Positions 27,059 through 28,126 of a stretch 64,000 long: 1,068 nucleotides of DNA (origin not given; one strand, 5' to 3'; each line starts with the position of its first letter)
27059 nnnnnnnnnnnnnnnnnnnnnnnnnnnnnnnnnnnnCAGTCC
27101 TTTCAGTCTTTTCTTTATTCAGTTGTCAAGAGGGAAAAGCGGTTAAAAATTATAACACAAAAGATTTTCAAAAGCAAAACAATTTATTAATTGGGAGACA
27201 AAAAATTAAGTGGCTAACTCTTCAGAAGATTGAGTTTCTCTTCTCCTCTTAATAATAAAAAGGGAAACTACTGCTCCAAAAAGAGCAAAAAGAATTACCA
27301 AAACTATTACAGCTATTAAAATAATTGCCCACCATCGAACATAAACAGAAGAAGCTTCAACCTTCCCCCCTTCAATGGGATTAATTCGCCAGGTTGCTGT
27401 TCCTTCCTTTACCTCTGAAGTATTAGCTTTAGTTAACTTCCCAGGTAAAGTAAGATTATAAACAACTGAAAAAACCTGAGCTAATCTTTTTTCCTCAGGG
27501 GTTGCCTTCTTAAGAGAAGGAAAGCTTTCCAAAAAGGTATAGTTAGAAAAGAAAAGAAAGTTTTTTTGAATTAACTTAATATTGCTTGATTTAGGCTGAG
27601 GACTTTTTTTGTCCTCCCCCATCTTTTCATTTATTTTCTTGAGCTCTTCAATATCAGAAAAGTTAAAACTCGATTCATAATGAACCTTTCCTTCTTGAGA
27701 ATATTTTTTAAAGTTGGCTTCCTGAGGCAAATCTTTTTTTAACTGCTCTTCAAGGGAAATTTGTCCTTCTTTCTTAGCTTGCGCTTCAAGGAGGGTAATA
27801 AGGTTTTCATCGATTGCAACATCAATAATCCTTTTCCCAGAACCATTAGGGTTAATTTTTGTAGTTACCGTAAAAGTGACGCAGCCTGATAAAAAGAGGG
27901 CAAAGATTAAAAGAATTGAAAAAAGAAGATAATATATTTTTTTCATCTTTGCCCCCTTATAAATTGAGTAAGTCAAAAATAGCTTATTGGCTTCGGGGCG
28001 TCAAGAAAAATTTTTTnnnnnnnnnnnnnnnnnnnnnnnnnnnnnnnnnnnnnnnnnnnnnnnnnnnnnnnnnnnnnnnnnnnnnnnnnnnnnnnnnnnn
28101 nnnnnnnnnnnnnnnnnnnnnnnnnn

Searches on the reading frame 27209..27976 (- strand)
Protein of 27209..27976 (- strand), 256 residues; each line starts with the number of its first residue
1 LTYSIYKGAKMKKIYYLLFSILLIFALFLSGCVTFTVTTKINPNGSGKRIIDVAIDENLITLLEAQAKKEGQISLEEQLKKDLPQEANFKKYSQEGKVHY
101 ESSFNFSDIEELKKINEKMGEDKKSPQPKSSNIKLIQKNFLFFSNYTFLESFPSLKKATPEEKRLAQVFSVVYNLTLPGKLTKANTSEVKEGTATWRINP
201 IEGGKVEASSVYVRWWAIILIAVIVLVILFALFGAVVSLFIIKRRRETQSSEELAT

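Call 13: search_protein_families(library=pfam, proteins=[window:27209-27976:-], max_evalue=0.001)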
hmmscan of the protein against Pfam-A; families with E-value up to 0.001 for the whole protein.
window:27209-27976:- (256 aa): 2 families
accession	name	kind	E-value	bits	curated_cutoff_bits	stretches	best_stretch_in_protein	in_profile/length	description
PF21946.1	LppM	-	1.7e-07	32.1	27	1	51-210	18-151/153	LppM domain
PF11353.13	DUF3153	-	0.00068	19.8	21.4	0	68-229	20-179/191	Protein of unknown function (DUF3153)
